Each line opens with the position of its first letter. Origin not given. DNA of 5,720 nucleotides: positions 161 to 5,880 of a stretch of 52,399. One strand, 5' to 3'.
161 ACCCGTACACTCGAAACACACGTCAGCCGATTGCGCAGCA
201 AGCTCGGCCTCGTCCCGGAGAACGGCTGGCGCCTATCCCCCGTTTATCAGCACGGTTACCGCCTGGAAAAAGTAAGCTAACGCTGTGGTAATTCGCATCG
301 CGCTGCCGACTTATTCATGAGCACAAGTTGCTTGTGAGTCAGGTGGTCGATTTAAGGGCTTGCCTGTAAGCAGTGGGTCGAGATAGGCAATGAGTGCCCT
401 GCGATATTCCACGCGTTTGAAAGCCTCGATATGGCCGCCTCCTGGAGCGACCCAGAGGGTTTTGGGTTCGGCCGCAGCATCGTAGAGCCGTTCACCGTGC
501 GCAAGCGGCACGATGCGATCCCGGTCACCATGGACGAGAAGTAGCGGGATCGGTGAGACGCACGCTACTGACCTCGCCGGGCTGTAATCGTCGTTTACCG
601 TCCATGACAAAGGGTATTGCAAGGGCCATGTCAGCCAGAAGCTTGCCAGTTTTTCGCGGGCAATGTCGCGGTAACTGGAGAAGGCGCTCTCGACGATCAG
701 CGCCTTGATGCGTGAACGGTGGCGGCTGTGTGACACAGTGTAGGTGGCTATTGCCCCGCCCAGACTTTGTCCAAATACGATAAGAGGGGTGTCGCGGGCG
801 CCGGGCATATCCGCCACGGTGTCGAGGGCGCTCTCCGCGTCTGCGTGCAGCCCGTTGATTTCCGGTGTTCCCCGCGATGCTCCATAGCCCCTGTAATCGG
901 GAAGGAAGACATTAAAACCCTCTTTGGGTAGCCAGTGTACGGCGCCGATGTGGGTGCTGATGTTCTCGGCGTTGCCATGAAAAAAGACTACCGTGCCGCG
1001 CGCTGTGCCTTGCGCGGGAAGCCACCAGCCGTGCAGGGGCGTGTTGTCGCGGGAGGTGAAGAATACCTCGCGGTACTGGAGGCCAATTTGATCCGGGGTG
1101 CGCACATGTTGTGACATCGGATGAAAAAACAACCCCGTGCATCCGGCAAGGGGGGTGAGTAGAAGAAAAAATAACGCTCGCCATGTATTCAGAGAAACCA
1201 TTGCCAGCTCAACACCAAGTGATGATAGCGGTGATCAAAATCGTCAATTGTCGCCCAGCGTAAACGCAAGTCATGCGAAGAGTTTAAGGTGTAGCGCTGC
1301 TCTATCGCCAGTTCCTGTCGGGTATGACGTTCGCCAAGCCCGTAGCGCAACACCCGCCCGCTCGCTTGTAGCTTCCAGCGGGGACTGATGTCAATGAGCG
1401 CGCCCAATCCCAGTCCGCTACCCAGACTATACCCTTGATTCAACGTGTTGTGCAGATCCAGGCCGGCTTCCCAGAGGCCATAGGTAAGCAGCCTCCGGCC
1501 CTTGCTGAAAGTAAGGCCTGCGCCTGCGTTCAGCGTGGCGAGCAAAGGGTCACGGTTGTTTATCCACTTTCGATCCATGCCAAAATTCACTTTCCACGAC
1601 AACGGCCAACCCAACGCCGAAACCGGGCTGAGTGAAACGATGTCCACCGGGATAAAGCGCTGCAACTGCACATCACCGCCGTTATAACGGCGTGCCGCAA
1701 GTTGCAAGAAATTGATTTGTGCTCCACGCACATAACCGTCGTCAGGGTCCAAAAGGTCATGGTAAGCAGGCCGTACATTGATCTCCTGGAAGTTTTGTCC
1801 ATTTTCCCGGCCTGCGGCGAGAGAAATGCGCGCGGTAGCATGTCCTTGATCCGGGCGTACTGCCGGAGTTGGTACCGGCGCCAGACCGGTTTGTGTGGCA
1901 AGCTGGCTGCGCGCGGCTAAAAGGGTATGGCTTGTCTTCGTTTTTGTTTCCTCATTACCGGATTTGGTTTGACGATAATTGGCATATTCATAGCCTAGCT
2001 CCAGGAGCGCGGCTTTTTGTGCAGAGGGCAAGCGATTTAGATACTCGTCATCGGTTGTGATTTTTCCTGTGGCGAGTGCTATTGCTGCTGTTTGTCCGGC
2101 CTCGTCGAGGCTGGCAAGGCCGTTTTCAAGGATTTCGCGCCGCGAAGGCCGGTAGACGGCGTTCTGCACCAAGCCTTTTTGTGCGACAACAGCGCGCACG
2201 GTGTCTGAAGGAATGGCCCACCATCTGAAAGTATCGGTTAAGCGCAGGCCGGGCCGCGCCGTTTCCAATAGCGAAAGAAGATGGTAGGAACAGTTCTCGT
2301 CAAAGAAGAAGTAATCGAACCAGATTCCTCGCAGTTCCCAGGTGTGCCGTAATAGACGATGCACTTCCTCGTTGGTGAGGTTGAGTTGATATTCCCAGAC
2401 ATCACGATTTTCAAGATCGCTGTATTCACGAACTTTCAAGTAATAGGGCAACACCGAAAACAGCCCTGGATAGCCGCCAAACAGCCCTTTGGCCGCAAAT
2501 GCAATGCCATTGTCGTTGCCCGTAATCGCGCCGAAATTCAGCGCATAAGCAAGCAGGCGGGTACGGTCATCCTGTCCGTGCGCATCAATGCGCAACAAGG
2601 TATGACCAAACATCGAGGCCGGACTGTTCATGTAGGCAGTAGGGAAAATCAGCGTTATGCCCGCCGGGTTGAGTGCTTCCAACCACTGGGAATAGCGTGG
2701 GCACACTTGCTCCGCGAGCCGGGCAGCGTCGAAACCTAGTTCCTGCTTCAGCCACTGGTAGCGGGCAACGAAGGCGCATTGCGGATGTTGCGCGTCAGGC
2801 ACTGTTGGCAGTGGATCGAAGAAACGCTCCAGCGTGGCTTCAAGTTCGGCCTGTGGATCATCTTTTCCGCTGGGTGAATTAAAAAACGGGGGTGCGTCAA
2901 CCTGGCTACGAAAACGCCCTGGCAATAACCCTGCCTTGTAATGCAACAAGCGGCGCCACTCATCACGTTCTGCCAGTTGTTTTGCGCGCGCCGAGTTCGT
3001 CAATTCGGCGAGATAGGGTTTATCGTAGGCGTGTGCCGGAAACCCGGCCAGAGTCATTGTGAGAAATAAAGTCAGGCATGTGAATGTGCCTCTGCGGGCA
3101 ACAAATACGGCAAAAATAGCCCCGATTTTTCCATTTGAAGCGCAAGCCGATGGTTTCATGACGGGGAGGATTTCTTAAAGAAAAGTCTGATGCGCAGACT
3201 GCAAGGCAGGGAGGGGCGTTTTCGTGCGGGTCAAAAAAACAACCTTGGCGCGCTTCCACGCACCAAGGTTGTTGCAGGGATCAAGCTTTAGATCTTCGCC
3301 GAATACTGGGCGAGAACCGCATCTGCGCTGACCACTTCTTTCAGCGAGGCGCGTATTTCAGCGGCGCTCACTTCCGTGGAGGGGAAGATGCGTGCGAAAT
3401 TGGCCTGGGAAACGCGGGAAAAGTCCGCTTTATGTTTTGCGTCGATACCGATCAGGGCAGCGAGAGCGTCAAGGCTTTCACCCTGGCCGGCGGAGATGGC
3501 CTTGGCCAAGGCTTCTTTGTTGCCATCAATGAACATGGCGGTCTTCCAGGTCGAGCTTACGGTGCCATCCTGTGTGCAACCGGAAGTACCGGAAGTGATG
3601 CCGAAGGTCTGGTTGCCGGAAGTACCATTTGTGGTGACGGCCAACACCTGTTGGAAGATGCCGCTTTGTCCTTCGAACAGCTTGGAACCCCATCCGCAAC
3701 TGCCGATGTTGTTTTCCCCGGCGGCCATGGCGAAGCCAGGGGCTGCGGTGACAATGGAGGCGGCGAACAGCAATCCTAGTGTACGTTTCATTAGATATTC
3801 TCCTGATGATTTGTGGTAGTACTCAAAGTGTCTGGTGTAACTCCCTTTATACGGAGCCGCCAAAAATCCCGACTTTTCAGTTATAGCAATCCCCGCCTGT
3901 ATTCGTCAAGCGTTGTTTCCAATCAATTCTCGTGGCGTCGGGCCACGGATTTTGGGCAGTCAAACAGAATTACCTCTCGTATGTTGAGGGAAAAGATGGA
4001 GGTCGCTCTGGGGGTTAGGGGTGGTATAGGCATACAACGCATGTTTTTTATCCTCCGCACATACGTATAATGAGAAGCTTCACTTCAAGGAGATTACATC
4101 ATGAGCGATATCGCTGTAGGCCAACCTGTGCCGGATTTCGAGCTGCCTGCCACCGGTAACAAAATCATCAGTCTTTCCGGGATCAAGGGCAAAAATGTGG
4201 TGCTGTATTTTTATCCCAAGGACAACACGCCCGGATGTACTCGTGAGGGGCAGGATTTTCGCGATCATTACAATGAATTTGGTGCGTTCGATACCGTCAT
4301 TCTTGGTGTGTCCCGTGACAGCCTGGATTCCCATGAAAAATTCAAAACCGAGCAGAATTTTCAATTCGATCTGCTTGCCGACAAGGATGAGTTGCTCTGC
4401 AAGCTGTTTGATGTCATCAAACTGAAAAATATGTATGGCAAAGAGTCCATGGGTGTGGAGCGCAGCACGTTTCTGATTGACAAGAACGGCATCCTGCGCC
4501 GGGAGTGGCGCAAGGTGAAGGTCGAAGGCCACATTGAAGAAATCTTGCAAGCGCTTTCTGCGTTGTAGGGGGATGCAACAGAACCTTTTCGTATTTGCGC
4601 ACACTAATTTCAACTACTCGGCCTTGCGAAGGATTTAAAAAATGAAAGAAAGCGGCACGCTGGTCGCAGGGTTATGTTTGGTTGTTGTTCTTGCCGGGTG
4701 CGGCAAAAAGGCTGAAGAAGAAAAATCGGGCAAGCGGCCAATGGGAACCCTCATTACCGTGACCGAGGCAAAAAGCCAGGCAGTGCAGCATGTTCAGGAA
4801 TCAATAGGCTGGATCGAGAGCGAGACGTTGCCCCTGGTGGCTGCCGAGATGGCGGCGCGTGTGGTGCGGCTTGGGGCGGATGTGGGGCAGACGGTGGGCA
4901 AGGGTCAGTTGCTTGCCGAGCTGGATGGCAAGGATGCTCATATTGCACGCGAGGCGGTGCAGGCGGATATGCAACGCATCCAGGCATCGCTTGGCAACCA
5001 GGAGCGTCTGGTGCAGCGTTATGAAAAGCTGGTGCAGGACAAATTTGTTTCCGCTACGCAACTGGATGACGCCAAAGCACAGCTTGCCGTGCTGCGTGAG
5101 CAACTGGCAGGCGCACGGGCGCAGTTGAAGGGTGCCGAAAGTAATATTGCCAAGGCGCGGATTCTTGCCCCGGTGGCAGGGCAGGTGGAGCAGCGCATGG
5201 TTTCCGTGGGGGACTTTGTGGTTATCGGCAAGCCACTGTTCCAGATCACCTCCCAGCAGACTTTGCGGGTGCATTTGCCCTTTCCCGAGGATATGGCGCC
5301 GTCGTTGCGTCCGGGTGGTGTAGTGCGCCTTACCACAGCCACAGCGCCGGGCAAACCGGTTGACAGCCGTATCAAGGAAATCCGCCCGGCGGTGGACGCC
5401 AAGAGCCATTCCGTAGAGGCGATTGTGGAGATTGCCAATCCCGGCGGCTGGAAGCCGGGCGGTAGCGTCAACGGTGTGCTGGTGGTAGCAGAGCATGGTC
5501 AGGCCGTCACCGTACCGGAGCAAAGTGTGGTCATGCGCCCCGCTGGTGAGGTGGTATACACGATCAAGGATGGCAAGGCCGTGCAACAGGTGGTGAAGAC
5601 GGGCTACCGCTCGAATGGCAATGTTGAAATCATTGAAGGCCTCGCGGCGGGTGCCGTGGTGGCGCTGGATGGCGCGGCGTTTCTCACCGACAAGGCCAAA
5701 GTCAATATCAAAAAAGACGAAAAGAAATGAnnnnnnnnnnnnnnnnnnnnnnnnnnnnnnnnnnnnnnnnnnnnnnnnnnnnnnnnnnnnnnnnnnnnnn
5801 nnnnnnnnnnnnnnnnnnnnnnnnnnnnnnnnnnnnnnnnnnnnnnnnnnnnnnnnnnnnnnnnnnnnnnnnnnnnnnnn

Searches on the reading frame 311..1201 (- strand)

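Call 32: search_protein_families(library=pfam, proteins=[window:311-1201:-], max_evalue=0.00001)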
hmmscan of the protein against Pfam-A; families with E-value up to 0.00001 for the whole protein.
window:311-1201:- (296 aa): 5 families
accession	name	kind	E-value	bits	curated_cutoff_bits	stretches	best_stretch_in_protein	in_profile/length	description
PF12146.15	Hydrolase_4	-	2.8e-25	89.5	27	1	66-191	2-128/239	Serine aminopeptidase, S33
PF00561.26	Abhydrolase_1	-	1.7e-18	67.6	25.8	1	70-182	2-114/245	alpha/beta hydrolase fold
PF12697.13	Abhydrolase_6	-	2e-10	42.2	26.3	1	71-195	1-110/217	Alpha/beta hydrolase family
PF00326.27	Peptidase_S9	-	7e-09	35.9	22.6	1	90-257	9-187/213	Prolyl oligopeptidase family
PF03959.19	FSH1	-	9.8e-06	25.8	21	0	119-257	82-199/211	Serine hydrolase (FSH1)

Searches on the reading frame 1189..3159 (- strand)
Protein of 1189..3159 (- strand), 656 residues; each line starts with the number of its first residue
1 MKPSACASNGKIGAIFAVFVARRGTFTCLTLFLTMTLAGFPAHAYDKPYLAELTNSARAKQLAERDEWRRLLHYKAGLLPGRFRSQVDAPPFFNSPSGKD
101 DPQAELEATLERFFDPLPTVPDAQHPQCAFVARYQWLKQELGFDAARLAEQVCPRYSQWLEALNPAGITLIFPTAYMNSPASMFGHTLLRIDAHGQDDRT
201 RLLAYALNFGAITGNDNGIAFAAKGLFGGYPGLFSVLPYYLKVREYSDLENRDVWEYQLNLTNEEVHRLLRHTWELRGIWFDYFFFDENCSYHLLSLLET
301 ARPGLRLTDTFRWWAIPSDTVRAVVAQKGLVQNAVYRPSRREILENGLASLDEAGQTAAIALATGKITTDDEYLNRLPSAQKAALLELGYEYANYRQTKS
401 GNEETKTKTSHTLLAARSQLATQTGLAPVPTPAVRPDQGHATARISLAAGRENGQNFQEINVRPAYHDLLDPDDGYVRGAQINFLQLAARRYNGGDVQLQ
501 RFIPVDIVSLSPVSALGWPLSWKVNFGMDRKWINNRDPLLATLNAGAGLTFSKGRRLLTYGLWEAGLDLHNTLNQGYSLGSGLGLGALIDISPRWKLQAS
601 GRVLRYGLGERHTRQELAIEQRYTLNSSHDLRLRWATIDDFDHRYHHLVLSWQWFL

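Call 32: search_protein_families(library=pfam, proteins=[window:1189-3159:-], max_evalue=0.00001)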
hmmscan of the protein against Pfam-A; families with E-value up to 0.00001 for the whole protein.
window:1189-3159:- (656 aa): 3 families
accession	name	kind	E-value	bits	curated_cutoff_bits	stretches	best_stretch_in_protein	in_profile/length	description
PF25222.1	DUF7840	-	3.6e-69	233.3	27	1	434-655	2-224/224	Domain of unknown function (DUF7840)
PF13387.12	Lnb_N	-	9.1e-58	195.1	22.2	1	156-326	2-174/175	Lnb N-terminal periplasmic domain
PF25225.1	DUF7843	-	1.4e-23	83.6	25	1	60-140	1-79/79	Domain of unknown function (DUF7843)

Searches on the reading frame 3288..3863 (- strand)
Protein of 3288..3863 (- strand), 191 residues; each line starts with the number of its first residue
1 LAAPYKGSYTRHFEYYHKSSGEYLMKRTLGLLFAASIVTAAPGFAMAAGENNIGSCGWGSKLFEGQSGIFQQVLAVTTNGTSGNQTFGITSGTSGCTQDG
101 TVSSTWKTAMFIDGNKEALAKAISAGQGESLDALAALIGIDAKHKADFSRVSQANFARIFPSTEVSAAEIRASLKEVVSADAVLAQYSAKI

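Call 32: search_protein_families(library=pfam, proteins=[window:3288-3863:-], max_evalue=0.00001)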
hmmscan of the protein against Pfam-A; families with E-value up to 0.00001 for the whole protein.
window:3288-3863:- (191 aa): 1 family
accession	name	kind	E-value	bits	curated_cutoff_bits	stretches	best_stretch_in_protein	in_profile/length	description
PF11220.13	DUF3015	-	2.8e-47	160.6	25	1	52-187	6-141/142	Protein of unknown function (DUF3015)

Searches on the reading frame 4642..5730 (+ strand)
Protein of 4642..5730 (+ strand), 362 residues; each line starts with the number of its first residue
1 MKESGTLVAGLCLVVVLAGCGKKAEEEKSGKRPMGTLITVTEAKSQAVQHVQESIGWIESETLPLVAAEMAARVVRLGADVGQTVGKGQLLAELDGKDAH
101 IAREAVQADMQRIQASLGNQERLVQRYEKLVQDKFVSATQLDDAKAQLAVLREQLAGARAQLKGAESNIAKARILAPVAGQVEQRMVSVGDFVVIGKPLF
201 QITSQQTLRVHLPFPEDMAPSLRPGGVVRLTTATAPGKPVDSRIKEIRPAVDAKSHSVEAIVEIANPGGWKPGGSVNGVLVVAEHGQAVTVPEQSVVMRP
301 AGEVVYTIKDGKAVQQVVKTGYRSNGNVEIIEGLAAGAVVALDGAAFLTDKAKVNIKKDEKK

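Call 32: search_protein_families(library=pfam, proteins=[window:4642-5730:+], max_evalue=0.00001)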
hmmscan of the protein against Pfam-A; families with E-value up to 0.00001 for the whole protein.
window:4642-5730:+ (362 aa): 2 families
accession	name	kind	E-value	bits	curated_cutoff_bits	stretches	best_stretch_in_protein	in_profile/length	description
PF16576.10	HlyD_D23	-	1.2e-19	70.9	30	1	61-269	17-206/214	Barrel-sandwich domain of CusB or HlyD membrane-fusion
PF13437.12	HlyD_3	-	2e-15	57.9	22.2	1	174-273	2-106/106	HlyD family secretion protein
